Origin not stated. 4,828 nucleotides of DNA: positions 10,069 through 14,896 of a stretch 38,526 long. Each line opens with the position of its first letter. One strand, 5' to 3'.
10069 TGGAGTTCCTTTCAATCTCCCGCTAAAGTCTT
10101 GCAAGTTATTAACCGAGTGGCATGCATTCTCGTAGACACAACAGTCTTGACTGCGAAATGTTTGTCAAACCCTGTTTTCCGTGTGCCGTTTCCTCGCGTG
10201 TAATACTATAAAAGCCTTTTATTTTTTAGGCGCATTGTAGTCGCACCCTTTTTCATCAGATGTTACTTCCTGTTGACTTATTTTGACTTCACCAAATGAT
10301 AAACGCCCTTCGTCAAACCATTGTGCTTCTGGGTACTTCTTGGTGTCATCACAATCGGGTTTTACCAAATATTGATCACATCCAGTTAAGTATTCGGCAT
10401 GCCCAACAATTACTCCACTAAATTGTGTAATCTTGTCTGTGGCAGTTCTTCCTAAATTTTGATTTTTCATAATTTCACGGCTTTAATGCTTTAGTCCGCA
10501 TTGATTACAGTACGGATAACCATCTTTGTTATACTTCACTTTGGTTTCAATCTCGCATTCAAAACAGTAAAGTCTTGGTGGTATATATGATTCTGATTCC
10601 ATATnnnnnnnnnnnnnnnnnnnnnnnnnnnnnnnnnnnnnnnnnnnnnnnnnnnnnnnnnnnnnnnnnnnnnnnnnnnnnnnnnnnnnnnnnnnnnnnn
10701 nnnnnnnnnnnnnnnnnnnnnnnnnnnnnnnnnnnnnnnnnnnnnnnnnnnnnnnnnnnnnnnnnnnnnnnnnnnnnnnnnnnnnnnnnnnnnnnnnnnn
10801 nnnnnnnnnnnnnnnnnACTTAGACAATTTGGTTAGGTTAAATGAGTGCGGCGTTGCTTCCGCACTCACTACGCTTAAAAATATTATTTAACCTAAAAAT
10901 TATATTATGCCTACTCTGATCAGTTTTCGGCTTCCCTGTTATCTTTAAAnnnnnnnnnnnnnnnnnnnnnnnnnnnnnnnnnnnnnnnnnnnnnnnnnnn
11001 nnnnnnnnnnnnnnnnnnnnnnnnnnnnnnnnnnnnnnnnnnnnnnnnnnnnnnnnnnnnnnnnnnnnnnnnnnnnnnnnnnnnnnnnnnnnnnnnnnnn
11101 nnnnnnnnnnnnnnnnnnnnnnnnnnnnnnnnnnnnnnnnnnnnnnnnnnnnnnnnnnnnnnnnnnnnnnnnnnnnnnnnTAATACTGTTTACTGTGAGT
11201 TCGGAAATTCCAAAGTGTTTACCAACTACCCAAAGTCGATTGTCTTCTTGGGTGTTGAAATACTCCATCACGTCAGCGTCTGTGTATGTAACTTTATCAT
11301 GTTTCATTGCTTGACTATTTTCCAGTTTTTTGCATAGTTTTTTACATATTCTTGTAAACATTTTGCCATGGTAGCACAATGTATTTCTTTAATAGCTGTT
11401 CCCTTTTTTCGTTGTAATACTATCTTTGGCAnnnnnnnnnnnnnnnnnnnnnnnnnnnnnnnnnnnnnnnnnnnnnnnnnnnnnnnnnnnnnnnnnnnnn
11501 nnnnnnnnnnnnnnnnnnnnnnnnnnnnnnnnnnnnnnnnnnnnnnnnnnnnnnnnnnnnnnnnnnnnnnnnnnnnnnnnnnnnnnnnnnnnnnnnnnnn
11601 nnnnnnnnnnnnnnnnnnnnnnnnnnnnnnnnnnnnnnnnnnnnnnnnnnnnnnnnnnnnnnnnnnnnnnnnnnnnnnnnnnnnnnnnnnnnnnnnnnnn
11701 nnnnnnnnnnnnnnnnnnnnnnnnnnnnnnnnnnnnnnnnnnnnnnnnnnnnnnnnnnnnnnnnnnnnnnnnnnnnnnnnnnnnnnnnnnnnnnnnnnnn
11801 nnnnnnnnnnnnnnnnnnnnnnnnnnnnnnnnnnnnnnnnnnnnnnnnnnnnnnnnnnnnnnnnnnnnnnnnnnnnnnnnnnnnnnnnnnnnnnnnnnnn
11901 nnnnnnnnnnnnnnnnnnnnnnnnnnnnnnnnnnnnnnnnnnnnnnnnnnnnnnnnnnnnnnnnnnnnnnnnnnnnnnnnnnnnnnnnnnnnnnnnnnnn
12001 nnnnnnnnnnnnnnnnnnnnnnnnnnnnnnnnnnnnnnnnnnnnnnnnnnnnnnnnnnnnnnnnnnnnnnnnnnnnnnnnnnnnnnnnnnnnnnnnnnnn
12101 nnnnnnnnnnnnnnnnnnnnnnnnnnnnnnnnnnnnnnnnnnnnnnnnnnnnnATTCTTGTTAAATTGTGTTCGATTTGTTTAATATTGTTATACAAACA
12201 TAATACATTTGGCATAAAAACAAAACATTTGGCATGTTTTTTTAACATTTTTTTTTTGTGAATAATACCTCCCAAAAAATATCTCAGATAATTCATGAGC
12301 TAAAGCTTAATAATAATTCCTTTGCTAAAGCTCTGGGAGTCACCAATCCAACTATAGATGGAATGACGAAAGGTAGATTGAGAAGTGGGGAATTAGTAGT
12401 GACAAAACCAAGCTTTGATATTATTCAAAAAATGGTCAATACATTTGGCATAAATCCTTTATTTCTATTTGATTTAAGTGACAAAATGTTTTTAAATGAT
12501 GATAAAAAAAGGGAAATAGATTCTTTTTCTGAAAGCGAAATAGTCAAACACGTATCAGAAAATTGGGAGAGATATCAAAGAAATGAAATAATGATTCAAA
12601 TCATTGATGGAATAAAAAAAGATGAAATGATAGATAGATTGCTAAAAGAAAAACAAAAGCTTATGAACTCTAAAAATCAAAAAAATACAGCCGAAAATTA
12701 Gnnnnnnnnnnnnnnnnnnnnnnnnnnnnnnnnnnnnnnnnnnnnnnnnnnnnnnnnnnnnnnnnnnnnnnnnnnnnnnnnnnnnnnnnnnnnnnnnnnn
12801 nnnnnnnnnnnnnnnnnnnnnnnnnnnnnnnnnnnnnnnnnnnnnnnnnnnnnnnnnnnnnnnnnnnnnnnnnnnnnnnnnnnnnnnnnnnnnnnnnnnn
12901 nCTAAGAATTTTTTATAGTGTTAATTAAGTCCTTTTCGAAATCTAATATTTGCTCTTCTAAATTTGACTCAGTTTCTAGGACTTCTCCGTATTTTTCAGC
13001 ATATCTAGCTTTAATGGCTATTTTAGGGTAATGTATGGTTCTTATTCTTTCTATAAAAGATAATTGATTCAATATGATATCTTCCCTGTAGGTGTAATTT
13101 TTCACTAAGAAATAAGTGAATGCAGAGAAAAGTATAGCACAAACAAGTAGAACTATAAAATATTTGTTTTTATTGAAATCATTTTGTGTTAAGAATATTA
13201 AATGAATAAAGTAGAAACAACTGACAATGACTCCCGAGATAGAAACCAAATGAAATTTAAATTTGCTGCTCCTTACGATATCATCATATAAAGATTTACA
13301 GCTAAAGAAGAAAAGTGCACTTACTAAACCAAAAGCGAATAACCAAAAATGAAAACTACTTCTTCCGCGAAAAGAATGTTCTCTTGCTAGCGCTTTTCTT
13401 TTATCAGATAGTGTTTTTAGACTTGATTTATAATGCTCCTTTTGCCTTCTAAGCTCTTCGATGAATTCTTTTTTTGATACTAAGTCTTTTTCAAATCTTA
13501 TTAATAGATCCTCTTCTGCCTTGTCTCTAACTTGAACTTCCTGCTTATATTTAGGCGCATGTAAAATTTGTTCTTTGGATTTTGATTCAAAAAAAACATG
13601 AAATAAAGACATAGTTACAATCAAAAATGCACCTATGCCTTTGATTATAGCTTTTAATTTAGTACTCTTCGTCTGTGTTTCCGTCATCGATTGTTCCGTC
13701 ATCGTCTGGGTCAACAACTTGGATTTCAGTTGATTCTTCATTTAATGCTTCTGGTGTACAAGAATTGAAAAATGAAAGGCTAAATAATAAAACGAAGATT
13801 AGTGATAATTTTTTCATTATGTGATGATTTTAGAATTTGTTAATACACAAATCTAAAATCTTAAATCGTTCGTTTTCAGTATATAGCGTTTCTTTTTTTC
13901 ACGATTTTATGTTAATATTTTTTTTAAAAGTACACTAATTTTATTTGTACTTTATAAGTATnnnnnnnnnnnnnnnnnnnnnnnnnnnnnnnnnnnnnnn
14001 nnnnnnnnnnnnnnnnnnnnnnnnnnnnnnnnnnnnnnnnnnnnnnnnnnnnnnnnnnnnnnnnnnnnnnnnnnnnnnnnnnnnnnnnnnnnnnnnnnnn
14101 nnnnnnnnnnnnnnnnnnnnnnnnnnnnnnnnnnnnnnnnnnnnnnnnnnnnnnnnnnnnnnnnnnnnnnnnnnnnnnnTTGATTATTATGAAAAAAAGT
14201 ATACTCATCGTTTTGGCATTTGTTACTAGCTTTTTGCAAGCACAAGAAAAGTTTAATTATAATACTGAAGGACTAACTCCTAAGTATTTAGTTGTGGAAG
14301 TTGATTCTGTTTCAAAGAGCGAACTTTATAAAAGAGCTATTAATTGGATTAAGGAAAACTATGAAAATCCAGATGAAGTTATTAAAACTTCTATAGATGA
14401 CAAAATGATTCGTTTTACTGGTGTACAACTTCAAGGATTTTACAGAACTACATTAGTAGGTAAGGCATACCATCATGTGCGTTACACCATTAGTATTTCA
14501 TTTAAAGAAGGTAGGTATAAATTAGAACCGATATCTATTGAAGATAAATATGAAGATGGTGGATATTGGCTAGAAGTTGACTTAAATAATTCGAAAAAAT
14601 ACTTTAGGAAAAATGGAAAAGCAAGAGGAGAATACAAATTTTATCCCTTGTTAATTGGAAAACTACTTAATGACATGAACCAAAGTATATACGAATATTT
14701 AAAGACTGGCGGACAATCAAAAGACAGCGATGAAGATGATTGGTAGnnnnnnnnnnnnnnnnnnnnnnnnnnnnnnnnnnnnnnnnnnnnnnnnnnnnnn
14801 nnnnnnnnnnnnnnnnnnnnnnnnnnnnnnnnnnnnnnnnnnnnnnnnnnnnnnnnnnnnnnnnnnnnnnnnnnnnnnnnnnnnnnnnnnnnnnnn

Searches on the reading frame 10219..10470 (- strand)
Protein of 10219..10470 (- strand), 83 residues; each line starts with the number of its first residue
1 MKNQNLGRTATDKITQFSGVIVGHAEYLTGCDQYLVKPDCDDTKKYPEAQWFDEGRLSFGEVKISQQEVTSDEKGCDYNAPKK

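Call 7: search_protein_families(library=phrogs, proteins=[window:10219-10470:-])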
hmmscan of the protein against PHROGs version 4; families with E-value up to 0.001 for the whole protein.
window:10219-10470:- (83 aa): 3 families
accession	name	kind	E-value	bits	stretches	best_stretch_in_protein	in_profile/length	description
phrog_16275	-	unknown function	2.3e-17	63.9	1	2-76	6-80/88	-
phrog_37639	-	unknown function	1.4e-06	29.2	1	6-67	10-71/97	-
phrog_8618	-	unknown function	1.4e-05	25.9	1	5-58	6-57/61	-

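Call 10: search_protein_families(library=pfam, proteins=[window:10219-10470:-], max_evalue=0.01)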
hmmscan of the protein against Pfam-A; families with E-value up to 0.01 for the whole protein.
window:10219-10470:- (83 aa): 0 families

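Call 61: search_protein_families(library=ncbifam, proteins=[window:10219-10470:-], max_evalue=0.01)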
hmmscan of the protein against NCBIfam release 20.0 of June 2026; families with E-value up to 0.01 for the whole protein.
window:10219-10470:- (83 aa): 0 families

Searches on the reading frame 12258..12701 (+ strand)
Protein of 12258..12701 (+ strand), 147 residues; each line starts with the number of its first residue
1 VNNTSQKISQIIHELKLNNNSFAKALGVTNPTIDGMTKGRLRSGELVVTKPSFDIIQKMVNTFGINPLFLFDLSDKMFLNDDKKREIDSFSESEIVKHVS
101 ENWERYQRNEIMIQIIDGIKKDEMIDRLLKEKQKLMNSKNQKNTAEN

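Call 7: search_protein_families(library=phrogs, proteins=[window:12258-12701:+])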
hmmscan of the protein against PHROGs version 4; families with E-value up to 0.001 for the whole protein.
window:12258-12701:+ (147 aa): 3 families
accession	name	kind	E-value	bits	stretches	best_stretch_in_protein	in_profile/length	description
phrog_8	-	transcription regulation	1.5e-06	28.9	1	1-132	74-168/346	transcriptional regulator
phrog_4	-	transcription regulation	0.00012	22.2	1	2-88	135-215/400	transcriptional repressor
phrog_2967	-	transcription regulation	0.00039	21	1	1-98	8-89/225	transcriptional regulator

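Call 61: search_protein_families(library=ncbifam, proteins=[window:12258-12701:+], max_evalue=0.01)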
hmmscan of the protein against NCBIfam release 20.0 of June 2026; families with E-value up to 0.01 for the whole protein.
window:12258-12701:+ (147 aa): 0 families

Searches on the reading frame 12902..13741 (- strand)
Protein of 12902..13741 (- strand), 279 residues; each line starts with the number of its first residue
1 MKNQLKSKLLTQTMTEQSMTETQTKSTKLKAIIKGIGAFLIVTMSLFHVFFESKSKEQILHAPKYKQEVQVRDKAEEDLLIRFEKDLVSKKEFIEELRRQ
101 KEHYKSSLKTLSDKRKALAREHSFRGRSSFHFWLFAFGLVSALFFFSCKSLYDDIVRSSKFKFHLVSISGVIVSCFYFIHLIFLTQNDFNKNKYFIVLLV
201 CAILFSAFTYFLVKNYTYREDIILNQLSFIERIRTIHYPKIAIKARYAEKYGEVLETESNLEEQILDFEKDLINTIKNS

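Call 7: search_protein_families(library=phrogs, proteins=[window:12902-13741:-])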
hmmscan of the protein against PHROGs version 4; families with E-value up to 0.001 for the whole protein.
window:12902-13741:- (279 aa): 0 families

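Call 10: search_protein_families(library=pfam, proteins=[window:12902-13741:-], max_evalue=0.01)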
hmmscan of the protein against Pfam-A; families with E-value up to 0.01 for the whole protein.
window:12902-13741:- (279 aa): 1 family
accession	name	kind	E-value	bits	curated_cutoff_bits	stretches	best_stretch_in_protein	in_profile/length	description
PF13347.12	MFS_2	-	0.0067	15.5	27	0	101-215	196-312/427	MFS/sugar transport protein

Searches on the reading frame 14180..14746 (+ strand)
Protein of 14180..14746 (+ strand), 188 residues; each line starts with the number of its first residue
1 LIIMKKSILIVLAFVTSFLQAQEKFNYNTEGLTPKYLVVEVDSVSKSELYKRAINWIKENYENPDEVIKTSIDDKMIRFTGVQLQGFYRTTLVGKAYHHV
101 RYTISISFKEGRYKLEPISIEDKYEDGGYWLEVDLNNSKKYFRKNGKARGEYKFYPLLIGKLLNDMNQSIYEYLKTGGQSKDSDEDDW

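Call 7: search_protein_families(library=phrogs, proteins=[window:14180-14746:+])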
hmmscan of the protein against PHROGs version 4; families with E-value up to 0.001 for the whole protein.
window:14180-14746:+ (188 aa): 1 family
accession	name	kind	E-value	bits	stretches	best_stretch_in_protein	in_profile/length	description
phrog_4002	-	unknown function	1.2e-13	52.1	1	4-184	1-169/171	-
